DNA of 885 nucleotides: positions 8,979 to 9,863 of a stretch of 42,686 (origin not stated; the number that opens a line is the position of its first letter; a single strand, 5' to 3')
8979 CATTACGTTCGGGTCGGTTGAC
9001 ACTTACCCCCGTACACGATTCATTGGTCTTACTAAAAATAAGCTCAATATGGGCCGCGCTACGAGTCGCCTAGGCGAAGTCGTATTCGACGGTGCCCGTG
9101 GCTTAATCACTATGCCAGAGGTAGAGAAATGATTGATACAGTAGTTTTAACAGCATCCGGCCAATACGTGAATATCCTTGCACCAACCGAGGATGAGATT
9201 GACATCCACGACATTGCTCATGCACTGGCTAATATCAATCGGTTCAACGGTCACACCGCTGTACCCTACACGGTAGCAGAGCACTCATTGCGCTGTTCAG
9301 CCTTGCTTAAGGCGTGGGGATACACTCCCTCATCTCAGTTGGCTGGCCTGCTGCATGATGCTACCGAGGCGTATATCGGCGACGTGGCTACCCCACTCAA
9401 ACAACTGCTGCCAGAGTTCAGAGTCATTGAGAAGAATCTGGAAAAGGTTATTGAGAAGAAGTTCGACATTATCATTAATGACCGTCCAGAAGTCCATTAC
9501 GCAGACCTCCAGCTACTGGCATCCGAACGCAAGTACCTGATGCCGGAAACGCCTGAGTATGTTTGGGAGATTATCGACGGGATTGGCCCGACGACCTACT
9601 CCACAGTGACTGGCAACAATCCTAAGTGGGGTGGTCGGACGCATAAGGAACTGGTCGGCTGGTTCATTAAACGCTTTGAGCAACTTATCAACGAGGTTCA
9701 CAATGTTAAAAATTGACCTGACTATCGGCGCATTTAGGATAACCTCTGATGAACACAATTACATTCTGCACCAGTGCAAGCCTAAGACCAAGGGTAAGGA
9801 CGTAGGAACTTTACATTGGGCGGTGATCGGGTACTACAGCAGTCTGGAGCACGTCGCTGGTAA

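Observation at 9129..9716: HD-domain hydrolase between the helicase and DNA polymerase genes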

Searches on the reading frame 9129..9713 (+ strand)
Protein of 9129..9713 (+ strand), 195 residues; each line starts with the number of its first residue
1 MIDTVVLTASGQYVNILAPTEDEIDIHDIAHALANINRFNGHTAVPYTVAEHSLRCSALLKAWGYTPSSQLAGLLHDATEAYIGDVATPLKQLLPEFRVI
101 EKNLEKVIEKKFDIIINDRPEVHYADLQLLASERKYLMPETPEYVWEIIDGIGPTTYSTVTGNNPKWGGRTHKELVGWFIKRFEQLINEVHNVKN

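Call 3: search_protein_families(library=pfam, proteins=[window:9129-9713:+], max_evalue=1)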
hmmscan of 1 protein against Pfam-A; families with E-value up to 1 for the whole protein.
window:9129-9713:+ (195 aa): 4 families
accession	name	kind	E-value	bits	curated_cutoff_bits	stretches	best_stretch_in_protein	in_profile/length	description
PF12917.13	YfbR-like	-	1.5e-07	31.7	25.9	1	32-128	8-116/182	5'-deoxynucleotidase YfbR-like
PF01966.28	HD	-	0.00034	21.3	22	1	49-88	1-46/116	HD domain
PF10273.14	WGG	-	0.0045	17.8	26.8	1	63-121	23-75/80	Pre-rRNA-processing protein TSR2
PF20680.3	DUF6817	-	0.017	15.7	25.2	1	48-78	16-46/85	Domain of unknown function (DUF6817)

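Call 4: search_protein_families(library=phrogs, proteins=[window:9129-9713:+], max_evalue=0.01)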
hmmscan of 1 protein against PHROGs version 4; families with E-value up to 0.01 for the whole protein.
window:9129-9713:+ (195 aa): 8 families
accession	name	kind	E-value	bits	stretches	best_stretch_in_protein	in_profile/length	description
phrog_318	-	other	1.5e-66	226.1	1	3-193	97-274/296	deoxyribonucleoside 5' monophosphate phosphatase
phrog_8467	-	other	1.3e-41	143.5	1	3-187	22-192/195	deoxyribonucleoside 5' monophosphate phosphatase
phrog_20276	-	unknown function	3.5e-21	76.5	1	6-108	4-101/103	-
phrog_6402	-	other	2.8e-19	70.4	1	76-188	2-106/111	deoxyribonucleoside 5' monophosphate phosphatase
phrog_21461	-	other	4.2e-12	46.5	1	7-52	5-50/52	phosphohydrolase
phrog_6047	-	unknown function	7.2e-07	30.4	1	46-113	29-98/186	-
phrog_7076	-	DNA, RNA and nucleotide metabolism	0.00011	23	1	73-113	67-105/188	dATP triphosphohydrolase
phrog_33710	-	unknown function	0.0072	16.3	1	35-106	174-249/340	-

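Call 5: search_protein_families(library=ncbifam, proteins=[window:9129-9713:+], max_evalue=1)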
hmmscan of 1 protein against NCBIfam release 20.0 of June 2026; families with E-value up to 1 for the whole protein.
window:9129-9713:+ (195 aa): 2 families
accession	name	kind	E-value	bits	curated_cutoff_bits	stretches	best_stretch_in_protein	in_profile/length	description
NF003009.0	PRK03826.1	equivalog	0.0015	18.3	122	1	72-112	64-104/197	5'-deoxynucleotidase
TIGR03276.1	Phn-HD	hypoth_equivalog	0.1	12.1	214.6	1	46-78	23-55/179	phosphonate degradation HD-domain oxygenase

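Call 6: search_solved_structures(query=window:9129-9713:+, max_evalue=10, show_alignments=3)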
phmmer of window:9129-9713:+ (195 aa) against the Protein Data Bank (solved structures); distinct sequences matched with E-value up to 10: 6.
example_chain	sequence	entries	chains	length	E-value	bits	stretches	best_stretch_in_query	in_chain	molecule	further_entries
2gz4_A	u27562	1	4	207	6.6e-14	55.4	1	9-114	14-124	Hypothetical protein Atu1052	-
3mzo_A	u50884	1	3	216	0.011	18.8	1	46-112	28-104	Lin2634 protein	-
2paq_A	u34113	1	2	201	0.017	18.2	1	51-117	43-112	5'-deoxynucleotidase YfbR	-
2par_A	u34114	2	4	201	0.11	15.5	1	51-117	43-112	5'-deoxynucleotidase YfbR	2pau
7dog_A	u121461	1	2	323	1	12.4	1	41-116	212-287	Nuclease SbcCD subunit D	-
9yis_A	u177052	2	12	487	1.3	12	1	156-192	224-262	Glutamate dehydrogenase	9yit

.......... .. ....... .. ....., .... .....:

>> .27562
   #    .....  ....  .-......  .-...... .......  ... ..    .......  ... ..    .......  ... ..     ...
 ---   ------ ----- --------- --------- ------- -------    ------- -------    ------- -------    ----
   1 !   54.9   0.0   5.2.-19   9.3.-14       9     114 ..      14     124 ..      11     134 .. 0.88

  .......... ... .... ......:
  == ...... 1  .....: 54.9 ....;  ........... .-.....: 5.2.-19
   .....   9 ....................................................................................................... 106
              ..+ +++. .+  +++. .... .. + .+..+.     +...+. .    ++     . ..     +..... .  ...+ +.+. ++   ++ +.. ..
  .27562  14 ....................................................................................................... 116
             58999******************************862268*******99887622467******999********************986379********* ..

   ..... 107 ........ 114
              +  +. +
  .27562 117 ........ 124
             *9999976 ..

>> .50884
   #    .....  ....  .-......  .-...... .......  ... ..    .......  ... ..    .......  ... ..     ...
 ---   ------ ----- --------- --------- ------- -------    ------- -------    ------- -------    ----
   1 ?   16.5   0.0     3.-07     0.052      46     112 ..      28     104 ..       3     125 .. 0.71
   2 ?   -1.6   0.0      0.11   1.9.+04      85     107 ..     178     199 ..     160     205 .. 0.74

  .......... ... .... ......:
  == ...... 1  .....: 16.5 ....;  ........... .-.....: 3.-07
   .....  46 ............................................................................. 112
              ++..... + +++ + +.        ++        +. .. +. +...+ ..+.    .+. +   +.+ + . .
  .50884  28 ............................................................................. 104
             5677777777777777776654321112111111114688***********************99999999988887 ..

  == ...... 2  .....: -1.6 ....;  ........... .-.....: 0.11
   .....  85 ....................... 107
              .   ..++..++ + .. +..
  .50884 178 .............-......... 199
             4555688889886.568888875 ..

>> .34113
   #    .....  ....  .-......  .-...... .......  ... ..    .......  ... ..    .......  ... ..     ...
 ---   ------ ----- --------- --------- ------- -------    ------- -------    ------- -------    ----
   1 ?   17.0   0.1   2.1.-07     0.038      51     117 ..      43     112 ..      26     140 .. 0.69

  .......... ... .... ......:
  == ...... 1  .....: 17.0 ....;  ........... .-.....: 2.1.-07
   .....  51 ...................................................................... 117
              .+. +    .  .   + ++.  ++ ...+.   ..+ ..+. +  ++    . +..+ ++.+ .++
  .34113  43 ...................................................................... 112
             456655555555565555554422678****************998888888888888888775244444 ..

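Call 8: search_dna_similar(query=window:9129-9713:+, collection=phages, mode=protein, max_rows=40, rows=spread)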
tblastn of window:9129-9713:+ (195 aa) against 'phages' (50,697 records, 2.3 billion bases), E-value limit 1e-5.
Records with a match: 333; places in all: 335; records where one place covers at least 80% of the query: 109.
Best place of each record, by identity: >=99% 2; <60% 331.
By first word of the organism name: Bacillus 35; Caulobacter 32; Rhizobium 30; Escherichia 26; Vibrio 26; Pseudomonas 20; Stenotrophomonas 19; Stx2c-converting 15; Ruegeria 12; Salmonella 8; and 42 more.
By host as written in the record: - 36; Stenotrophomonas maltophilia 15; Ruegeria pomeroyi DSS-3 13; Caulobacter vibrioides CB15 11; Escherichia coli 10; Bacillus anthracis Sterne 10; Pseudomonas putida KT2440 and Paw85 9; Caulobacter crescentus 8; and 125 more.
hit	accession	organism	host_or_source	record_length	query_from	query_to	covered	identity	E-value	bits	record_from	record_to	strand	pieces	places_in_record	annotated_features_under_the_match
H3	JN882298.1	Escherichia phage phiKT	Escherichia sp.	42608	1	195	100%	99.5%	1e-127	400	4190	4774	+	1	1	deoxyribonucleoside 5'-monophosphate phosphatase | replication initiation protein | DNA helicase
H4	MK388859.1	Klebsiella phage ST405-OXA48phi1.1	Klebsiella pneumoniae ST405-OXA48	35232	6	190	95%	39.2%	9e-27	111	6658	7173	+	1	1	HD family hydrolase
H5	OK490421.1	Klebsiella phage Kp4866-6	Klebsiella pneumoniae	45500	4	187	94%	39.1%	8e-28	114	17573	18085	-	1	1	record has no annotation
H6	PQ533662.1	Pseudomonas phage Presto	Pseudomonas aeruginosa PA14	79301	4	154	77%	45.7%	3e-27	113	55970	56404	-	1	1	hypothetical protein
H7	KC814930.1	Shigella phage SfIV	Shigella flexneri serotype 4av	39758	4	186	94%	35.5%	6e-25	106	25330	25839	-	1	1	hypothetical protein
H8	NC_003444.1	Enterobacteria phage SfV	Shigella flexneri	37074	4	186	94%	35.5%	1e-24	105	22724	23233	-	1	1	deoxyribonucleoside 5' monophosphate phosphatase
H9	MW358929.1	Providencia phage PSTRCR_117lys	sewage sample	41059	4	189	95%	34.4%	3e-25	107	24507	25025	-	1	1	hydrolase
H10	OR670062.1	Escherichia phage SKA5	Escherichia coli APEC strain QZJM25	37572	4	186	94%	35.0%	4e-24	104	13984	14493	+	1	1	hydrolase of HD superfamily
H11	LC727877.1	Stx2c-converting phage Stx2c_JNE090279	-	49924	4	186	94%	35.0%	7e-24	103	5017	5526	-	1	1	none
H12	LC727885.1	Stx2c-converting phage Stx2c_JNE091235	-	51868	4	186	94%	35.0%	7e-24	103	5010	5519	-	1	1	none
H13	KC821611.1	Cellulophaga phage phi46:1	Cellulophaga baltica NN016046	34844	5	155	77%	42.4%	1e-27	114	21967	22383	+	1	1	putative hydrolase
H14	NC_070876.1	Agrobacterium phage Atu_ph08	Agrobacterium tumefaciens C58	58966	2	195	99%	32.0%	7e-19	89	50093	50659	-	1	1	putative HD superfamily hydrolase | hypothetical protein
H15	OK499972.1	Bacillus phage vB_BanS_Chewbecca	Bacillus anthracis Sterne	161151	5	150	75%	41.6%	2e-25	107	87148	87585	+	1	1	hypothetical protein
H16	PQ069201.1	Bacillus phage C30-3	Bacillus sp. C30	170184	3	145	73%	41.5%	2e-25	107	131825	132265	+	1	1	record has no annotation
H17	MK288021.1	Bacillus phage pW2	Bacillus cereus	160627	3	147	74%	39.6%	1e-24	105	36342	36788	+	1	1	putative phosphohydrolase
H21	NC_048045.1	Caulobacter phage CcrBL10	Caulobacter vibrioides CB15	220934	6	152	75%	36.9%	8e-18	86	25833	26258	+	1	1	deoxyribonucleoside 5' monophosphate phosphatase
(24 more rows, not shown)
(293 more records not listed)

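Call 11: find_homologous_proteins(query=window:9129-9713:+, max_evalue=0.00001)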
Query window:9129-9713:+ (195 aa): 237 proteins with E <= 0.00001 among 383 candidates; the best 120 are listed.
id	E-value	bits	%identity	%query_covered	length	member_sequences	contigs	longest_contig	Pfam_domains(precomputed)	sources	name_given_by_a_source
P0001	5.3e-118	410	92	100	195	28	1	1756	PF12917.14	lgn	-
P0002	3.7e-113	394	90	100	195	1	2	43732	PF12917.14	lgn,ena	-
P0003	1.4e-110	386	87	100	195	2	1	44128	PF12917.14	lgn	-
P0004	1.4e-85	304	71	97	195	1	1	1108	PF12917.14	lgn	-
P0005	5.8e-74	266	63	99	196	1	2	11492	-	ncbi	-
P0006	1.2e-73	265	62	99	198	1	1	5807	-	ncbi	-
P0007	2.6e-73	264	62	97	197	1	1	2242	-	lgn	-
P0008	6.2e-73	263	63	98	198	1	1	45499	-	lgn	-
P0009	1.7e-72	261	63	97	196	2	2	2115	PF12917.14,PF01966.29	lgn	-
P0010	6.6e-67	243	59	98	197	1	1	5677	-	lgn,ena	-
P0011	4.8e-57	211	54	96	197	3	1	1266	-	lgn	-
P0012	2.0e-54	202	52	97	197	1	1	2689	PF12917.14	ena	-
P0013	9.4e-50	187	49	96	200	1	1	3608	-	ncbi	-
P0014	2.6e-46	176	50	97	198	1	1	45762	-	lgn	-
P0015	1.4e-33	134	43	93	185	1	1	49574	-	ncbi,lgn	-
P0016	2.6e-33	133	44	94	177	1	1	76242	PF12917.14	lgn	-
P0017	1.5e-32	131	50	77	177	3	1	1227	PF12917.14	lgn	-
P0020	2.1e-31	127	48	77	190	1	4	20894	PF01966.29,PF13023.13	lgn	-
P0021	9.4e-31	125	43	93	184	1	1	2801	PF12917.14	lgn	-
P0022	1.2e-30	125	43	96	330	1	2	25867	PF01966.29,PF18909.6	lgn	-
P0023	1.4e-30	125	49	76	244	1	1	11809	-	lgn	-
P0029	8.5e-30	122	45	79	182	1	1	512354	-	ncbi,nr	ncbi:phosphohydrolase [Xenophilus sp. AP218F]|nr:phosphohydrolase [Xenophilus sp. AP218F]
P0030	1.4e-29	121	43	94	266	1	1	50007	-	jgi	jgi:uncharacterized protein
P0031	2.6e-29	120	42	93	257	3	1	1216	-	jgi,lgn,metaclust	metaclust:\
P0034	4.9e-29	120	42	95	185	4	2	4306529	-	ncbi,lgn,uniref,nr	ncbi:hypothetical protein [Methyloversatilis discipulorum]|uniref:hypothetical protein n=1 Tax=Methy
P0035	5.0e-29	119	51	69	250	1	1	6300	-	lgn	-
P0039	1.5e-28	118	43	75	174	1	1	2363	PF12917.14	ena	-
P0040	1.7e-28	118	49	69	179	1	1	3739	PF12917.14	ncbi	-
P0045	3.3e-28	117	47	76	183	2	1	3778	PF12917.14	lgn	-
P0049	1.2e-27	115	42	95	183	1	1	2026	PF12917.14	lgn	-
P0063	5.6e-27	113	39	93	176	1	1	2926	PF12917.14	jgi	jgi:hypothetical protein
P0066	7.1e-27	112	45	80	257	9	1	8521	-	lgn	-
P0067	1.0e-26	112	44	75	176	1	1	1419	PF12917.14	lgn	-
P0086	1.4e-25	108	44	75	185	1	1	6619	PF12917.14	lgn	-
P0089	2.3e-25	108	49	65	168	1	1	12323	PF12917.14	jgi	-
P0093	6.6e-25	106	48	68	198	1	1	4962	PF12917.14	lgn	-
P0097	8.6e-25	106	44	77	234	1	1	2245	PF12917.14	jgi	jgi:hypothetical protein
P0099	9.2e-25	106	43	76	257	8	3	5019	-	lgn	-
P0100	9.4e-25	106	39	96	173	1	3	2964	PF12917.14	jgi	jgi:uncharacterized protein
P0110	3.0e-24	104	44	71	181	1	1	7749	PF12917.14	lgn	-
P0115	1.2e-23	102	47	70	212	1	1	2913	PF12917.14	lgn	-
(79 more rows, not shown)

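Call 23: predict_structure(alignment_id=A1)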
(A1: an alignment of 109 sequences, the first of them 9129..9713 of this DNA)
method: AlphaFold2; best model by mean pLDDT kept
length: 195 residues; sequences in the alignment: 109
mean_pLDDT: 96.1   pTM: 0.92
mean pLDDT of the five models: 96.1, 95.9, 95.5, 95.3, 95.0
residues with pLDDT >= 90: 182; 70-90: 12; 50-70: 1; < 50: 0
segments of 3 or more residues with pLDDT < 50: none
pLDDT, mean of each block of 10 residues (from residue 1): 94 97 98 97 98 99 98 98 93 94 98 96 98 96 93 97 93 99 98 80
secondary structure, 60 per line:
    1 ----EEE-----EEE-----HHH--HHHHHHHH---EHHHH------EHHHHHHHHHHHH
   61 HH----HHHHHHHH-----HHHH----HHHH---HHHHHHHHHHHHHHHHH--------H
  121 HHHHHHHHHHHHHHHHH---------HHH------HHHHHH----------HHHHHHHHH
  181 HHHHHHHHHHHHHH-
elements in order: E5-7 E13-15 H26-33 H38-41 H49-62 H67-74 H80-83 H88-91 H95-111 H120-137 H156-161 H172-194

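Call 31: fold_search(model_id=the predicted structure, library=pdb)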
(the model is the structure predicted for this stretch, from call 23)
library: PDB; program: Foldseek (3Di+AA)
matches with E <= 10: 123; with E <= 0.001: 4
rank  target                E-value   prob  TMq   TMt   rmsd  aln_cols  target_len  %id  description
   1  2gz4_C                3.9e-11  1.00  0.76  0.76   5.1       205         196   24  1.5 A Crystal Structure of a Protein of Unknown Function ATU1052 from Agrobacterium tumefaciens (released 2006-06-20)
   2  2gz4_A                1.3e-10  1.00  0.79  0.77   5.0       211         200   24  1.5 A Crystal Structure of a Protein of Unknown Function ATU1052 from Agrobacterium tumefaciens (released 2006-06-20)
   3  2gz4_B                1.5e-10  1.00  0.77  0.76   5.0       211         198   24  1.5 A Crystal Structure of a Protein of Unknown Function ATU1052 from Agrobacterium tumefaciens (released 2006-06-20)
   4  2gz4_D                1.8e-10  1.00  0.79  0.78   5.0       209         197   24  1.5 A Crystal Structure of a Protein of Unknown Function ATU1052 from Agrobacterium tumefaciens (released 2006-06-20)
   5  6zpa                  8.5e-03  1.00  0.46  0.51  11.6       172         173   19  Cyanophage S-2L HD phosphohydrolase (DatZ) bound to dA and one catalytic Zn2+ ion (released 2021-03-03)
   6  1xx7_E                5.5e-02  0.99  0.43  0.49   6.1       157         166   20  Conserved hypothetical protein from Pyrococcus furiosus Pfu-403030-001 (released 2004-12-28)
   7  2cqz_A                9.2e-02  0.99  0.47  0.52   5.7       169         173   17  Crystal Structure of PH0347 protein from Pyrococcus horikoshii OT3 (released 2006-08-15)
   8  1xx7_A                1.0e-01  0.89  0.39  0.44  12.2       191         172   20  Conserved hypothetical protein from Pyrococcus furiosus Pfu-403030-001 (released 2004-12-28)
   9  2pau_B                1.1e-01  0.91  0.41  0.44  11.3       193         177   18  Crystal structure of the 5'-deoxynucleotidase YfbR mutant E72A complexed with Co(2+) and dAMP (released 2008-03-04)
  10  2par_B                1.4e-01  0.85  0.39  0.43  11.4       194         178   18  Crystal structure of the 5'-deoxynucleotidase YfbR mutant E72A complexed with Co(2+) and TMP (released 2008-03-04)
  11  1xx7_F                1.5e-01  0.93  0.44  0.50   9.1       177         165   19  Conserved hypothetical protein from Pyrococcus furiosus Pfu-403030-001 (released 2004-12-28)
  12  5dy1_B                2.1e-01  0.16  0.15  0.15  12.6       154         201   12  Crystal of Selenomethionine substituted AmtR from Corynebacterium glutamicum (released 2016-01-13)
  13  2par_A                3.4e-01  0.60  0.36  0.40  11.7       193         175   16  Crystal structure of the 5'-deoxynucleotidase YfbR mutant E72A complexed with Co(2+) and TMP (released 2008-03-04)
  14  2pau_A                3.6e-01  0.51  0.33  0.36  13.8       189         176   16  Crystal structure of the 5'-deoxynucleotidase YfbR mutant E72A complexed with Co(2+) and dAMP (released 2008-03-04)
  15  4l7w                  3.8e-01  0.66  0.40  0.41  15.7       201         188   15  Crystal structure mutant H77A of human HD domain-containing protein 2, Genomics Consortium (NESG) Target HR6723 (released 2013-07-03)
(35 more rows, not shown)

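Call 37: find_encoding_contigs(protein=P0008, flank=6000, max_places=2)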
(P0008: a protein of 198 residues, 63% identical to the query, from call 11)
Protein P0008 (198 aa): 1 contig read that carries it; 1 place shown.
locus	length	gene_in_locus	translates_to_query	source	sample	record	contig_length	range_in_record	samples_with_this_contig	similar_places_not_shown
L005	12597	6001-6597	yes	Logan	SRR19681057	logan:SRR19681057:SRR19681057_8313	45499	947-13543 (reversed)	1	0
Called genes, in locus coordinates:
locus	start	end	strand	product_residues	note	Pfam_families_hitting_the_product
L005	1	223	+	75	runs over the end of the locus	-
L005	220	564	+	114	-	-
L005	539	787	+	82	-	-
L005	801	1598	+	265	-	-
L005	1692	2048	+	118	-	-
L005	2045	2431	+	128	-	PF25682:Phage_VG64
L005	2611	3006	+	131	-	-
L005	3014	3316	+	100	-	-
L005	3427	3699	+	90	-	-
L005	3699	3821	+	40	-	-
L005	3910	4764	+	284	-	-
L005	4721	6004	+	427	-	PF13481:AAA_25, PF03796:DnaB_C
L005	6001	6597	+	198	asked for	-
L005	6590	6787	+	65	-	-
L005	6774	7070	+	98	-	-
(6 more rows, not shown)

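Call 38: find_encoding_contigs(protein=P0014, flank=6000, max_places=2)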
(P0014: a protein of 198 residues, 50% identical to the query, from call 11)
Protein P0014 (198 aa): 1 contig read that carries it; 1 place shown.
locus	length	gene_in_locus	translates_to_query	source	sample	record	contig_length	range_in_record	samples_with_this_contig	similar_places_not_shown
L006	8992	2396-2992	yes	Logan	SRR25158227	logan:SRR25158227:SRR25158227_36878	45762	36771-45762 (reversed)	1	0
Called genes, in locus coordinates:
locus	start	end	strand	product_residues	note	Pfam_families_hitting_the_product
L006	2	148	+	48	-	?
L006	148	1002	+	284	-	PF13155:Toprim_2 (weak), PF13362:Toprim_3 (faint)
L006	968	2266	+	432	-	PF13481:AAA_25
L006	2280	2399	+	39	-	-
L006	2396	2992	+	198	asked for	-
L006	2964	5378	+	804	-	PF00476:DNA_pol_A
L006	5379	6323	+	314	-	-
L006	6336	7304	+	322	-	PF01367:5_3_exonuc (weak)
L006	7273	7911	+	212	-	-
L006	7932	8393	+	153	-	PF02945:Endonuclease_7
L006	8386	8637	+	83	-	-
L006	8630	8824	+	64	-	-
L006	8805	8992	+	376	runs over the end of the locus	-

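Call 39: find_encoding_contigs(protein=P0015, flank=6000, max_places=2)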
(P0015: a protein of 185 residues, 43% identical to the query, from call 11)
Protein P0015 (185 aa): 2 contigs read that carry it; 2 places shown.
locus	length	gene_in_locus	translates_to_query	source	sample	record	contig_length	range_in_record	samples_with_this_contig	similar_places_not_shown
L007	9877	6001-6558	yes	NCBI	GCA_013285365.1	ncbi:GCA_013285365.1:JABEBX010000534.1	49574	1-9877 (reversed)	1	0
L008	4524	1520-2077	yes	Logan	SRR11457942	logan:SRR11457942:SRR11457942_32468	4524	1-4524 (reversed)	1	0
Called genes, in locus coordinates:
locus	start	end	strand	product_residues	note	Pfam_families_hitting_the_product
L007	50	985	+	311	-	PF00929:RNase_T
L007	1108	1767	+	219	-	-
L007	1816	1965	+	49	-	-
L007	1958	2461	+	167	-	-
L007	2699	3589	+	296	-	PF00856:SET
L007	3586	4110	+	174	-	PF10688:Imp-YgjV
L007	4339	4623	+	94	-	-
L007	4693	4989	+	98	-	-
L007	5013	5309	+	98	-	-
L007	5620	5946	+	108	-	-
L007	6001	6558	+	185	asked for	-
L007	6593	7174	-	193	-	PF13098:Thioredoxin_2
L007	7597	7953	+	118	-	-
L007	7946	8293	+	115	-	PF01981:PTH2 (weak)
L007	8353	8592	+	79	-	-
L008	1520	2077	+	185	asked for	-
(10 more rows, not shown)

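Call 43: get_annotated_region(hit=H8, flank=3500)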
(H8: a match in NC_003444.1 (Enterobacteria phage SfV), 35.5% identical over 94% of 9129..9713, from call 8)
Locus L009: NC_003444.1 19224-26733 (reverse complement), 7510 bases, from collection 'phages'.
description: Enterobacteria phage SfV, complete genome.
organism: Enterobacteria phage SfV (NCBI taxid 55884)
taxonomy: Viruses; Duplodnaviria; Heunggongvirae; Uroviricota; Caudoviricetes
host: Shigella flexneri; source: -; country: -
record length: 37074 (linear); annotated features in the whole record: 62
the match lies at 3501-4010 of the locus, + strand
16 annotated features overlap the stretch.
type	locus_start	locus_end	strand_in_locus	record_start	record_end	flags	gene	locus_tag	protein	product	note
CDS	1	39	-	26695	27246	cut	-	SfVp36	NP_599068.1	hypothetical protein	orf36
CDS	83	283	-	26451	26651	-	cro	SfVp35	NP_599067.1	transcriptional repressor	-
regulatory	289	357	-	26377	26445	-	-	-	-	other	other; putative operator region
CDS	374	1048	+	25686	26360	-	cI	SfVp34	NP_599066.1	UmuD-like protein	-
regulatory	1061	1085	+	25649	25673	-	-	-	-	terminator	putative rho-independent terminator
CDS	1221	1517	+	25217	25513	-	-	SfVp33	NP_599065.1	hypothetical protein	orf33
regulatory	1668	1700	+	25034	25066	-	-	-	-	terminator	putative rho-independent terminator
CDS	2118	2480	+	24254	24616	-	-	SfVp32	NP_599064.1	hypothetical protein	orf32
CDS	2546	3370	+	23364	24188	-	-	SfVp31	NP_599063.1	YfdQ family protein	orf31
CDS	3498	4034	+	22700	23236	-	-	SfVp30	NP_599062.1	deoxyribonucleoside 5' monophosphate phosphatase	orf30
CDS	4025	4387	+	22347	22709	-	-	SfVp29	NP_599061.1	protein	orf29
CDS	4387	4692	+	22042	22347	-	-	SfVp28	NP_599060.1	hypothetical protein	orf28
CDS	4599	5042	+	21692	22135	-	xis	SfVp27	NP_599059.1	excisionase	-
CDS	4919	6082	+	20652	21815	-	int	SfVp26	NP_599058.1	integrase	-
CDS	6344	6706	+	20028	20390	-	gtrA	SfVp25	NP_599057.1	GtrA-like O-antigen conversion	-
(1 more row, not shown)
